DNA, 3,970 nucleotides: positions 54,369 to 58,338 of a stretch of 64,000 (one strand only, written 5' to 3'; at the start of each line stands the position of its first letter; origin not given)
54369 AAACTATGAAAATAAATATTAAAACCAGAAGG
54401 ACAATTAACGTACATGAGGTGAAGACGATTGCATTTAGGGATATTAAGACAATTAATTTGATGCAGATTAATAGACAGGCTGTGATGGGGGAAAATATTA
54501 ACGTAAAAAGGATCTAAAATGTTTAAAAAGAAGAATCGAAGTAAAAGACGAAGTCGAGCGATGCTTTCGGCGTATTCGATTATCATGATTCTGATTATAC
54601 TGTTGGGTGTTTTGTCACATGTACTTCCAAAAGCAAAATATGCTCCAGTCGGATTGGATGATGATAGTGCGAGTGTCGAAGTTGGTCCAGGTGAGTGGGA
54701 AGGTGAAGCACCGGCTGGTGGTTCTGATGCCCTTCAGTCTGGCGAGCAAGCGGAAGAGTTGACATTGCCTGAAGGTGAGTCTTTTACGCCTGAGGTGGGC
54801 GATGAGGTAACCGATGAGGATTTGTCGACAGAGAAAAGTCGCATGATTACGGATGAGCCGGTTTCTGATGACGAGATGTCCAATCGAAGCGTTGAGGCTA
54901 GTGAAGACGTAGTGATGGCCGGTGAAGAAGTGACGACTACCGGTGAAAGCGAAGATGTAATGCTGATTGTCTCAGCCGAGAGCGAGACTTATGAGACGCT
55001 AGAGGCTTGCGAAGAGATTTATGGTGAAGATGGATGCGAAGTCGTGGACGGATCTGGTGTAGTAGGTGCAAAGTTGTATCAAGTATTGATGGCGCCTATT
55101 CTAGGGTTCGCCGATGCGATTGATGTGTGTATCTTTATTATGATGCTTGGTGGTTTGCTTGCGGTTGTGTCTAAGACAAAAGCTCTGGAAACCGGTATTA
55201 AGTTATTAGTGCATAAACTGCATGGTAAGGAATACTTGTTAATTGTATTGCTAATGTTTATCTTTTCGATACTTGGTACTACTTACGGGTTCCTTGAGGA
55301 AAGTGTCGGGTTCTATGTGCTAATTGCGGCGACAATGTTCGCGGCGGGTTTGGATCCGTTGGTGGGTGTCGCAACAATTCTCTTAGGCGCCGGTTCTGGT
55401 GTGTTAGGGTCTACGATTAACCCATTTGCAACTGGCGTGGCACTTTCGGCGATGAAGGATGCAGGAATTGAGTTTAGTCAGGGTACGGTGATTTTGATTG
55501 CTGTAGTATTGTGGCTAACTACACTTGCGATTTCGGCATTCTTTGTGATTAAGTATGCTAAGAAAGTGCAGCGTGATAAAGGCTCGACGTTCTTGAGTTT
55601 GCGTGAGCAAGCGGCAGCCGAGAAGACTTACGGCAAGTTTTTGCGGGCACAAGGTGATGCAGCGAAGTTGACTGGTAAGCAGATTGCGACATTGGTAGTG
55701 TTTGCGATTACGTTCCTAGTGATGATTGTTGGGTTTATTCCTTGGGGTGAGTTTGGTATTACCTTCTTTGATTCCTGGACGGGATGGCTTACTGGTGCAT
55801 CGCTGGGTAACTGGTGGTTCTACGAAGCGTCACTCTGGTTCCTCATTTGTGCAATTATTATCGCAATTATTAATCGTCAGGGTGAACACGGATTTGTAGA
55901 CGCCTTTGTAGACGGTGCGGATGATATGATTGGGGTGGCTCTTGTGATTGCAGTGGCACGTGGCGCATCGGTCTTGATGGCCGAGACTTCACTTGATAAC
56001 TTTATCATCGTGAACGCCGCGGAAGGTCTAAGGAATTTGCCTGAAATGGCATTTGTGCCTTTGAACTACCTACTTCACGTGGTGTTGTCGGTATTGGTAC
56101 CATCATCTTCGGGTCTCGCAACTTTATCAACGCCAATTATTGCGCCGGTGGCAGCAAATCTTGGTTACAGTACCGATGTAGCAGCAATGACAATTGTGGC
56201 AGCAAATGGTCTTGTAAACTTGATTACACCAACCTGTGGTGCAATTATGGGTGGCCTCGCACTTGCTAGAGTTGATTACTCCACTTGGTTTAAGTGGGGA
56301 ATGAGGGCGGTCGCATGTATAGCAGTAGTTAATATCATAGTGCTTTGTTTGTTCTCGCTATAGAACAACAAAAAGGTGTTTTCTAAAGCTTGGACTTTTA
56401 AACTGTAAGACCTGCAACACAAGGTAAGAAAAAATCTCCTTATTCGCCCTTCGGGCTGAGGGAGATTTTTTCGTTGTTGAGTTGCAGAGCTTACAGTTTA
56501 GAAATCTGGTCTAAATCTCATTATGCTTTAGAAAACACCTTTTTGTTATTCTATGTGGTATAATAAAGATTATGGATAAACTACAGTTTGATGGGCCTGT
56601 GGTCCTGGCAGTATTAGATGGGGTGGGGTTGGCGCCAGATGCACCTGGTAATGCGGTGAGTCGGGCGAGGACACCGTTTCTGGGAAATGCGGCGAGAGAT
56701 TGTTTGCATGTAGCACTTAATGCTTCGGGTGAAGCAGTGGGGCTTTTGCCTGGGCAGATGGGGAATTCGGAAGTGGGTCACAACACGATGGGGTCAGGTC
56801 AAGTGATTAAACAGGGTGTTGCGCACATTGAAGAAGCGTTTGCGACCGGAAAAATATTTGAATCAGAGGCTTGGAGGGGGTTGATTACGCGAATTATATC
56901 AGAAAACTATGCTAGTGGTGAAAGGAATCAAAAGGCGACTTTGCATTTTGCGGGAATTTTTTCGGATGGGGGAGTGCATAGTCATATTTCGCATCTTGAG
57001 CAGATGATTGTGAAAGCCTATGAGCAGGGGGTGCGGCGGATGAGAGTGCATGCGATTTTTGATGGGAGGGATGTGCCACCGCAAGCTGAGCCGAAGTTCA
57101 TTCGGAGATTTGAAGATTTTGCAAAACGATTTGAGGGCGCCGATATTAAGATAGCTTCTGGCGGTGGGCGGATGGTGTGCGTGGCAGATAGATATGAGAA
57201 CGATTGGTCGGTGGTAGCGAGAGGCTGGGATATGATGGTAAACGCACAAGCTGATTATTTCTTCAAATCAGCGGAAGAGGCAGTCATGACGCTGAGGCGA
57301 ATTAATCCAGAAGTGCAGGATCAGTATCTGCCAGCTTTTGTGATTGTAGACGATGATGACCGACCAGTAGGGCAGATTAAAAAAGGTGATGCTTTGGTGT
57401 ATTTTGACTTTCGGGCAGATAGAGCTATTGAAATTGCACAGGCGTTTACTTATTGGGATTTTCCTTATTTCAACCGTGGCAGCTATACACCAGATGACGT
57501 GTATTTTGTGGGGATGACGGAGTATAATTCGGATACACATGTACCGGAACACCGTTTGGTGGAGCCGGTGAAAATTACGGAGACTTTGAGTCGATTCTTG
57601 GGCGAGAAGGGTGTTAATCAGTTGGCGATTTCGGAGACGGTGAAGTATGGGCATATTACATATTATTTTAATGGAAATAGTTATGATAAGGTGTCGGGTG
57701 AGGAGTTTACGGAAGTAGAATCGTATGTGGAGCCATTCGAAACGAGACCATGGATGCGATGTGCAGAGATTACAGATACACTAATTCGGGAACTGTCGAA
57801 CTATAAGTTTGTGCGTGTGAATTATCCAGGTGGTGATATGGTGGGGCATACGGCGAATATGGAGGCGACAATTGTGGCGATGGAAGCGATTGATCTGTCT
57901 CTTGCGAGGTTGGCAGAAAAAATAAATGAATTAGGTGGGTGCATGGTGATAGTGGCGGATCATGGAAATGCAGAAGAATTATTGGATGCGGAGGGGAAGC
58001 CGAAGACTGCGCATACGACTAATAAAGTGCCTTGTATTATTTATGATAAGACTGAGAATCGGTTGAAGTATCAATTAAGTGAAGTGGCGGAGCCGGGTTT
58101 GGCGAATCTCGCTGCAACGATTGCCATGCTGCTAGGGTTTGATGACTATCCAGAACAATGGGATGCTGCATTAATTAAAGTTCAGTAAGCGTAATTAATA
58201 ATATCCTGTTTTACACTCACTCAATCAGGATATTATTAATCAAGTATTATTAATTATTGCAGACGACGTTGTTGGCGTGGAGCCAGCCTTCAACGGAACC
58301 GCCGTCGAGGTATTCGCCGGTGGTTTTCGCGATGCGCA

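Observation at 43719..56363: Agmatine deiminase pathway alongside the arginine deiminase system, sharing one carbamate kinase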

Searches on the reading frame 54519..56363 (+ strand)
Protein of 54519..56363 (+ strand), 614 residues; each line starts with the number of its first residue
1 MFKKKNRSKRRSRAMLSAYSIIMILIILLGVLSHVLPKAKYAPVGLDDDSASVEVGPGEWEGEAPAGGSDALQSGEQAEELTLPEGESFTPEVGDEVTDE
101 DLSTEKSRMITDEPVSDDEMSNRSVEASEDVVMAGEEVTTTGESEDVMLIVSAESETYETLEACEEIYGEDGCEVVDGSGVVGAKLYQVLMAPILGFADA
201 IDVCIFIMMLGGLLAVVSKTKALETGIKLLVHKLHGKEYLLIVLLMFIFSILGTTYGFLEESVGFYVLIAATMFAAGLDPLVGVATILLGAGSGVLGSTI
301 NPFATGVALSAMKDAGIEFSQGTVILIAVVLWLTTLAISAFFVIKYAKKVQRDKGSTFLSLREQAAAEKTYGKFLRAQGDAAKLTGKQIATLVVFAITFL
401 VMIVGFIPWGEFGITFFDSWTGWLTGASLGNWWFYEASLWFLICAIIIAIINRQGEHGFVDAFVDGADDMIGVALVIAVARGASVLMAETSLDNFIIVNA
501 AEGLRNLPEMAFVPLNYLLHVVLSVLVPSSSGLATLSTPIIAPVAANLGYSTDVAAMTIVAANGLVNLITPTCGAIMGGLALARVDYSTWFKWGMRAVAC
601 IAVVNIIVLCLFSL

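Call 3: search_protein_families(library=ncbifam, proteins=[window:54519-56363:+], max_evalue=0.00001)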
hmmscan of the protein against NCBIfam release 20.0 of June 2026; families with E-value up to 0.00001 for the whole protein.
window:54519-56363:+ (614 aa): 2 families
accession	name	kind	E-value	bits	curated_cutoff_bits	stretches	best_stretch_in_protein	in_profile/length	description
NF008611.1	PRK11588.1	equivalog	3.7e-46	157.8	500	1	198-609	93-483/492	putative basic amino acid antiporter YfcC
NF037994.1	DcuC_1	equivalog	5.9e-08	31.9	100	0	446-607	16-176/389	C4-dicarboxylate transporter DcuC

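Call 4: search_protein_families(library=pfam, proteins=[window:54519-56363:+], max_evalue=0.00001)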
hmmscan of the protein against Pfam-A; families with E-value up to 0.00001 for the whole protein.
window:54519-56363:+ (614 aa): 1 family
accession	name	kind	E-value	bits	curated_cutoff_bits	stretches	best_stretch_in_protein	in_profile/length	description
PF03606.21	DcuC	-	1.4e-78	265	23.1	1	17-611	3-458/461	C4-dicarboxylate anaerobic carrier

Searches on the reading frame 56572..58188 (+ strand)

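Call 3: search_protein_families(library=ncbifam, proteins=[window:56572-58188:+], max_evalue=0.00001)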
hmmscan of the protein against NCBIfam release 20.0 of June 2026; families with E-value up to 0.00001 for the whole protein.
window:56572-58188:+ (538 aa): 6 families
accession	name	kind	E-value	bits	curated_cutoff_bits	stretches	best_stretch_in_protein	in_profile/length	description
TIGR01307.1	pgm_bpd_ind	equivalog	1.7e-116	389.7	330.65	1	9-528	2-496/504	2,3-bisphosphoglycerate-independent phosphoglycerate mutase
NF003897.0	PRK05434.1-5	equivalog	1.9e-97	326.9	862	1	9-506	7-490/514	2,3-bisphosphoglycerate-independent phosphoglycerate mutase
NF009049.0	PRK12383.1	equivalog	3.7e-08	32.7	254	1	399-522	273-387/408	phosphopentomutase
TIGR00306.2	apgM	subfamily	3e-07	29.8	320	1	403-504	282-381/403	2,3-bisphosphoglycerate-independent phosphoglycerate mutase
NF003766.0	PRK05362.1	equivalog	5.2e-07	28.7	256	1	407-524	276-383/396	phosphopentomutase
NF003104.0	PRK04024.1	equivalog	1e-06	27.8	489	1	397-493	280-368/412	2,3-bisphosphoglycerate-independent phosphoglycerate mutase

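Call 4: search_protein_families(library=pfam, proteins=[window:56572-58188:+], max_evalue=0.00001)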
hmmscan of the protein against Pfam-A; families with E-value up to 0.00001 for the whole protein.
window:56572-58188:+ (538 aa): 2 families
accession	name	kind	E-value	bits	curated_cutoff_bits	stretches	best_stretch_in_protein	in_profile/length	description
PF01676.23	Metalloenzyme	-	1.6e-64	218.3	24.3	1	9-524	2-251/252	Metalloenzyme superfamily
PF06415.18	iPGM_N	-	1.9e-53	181.6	27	1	86-319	1-216/217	BPG-independent PGAM N-terminus (iPGM_N)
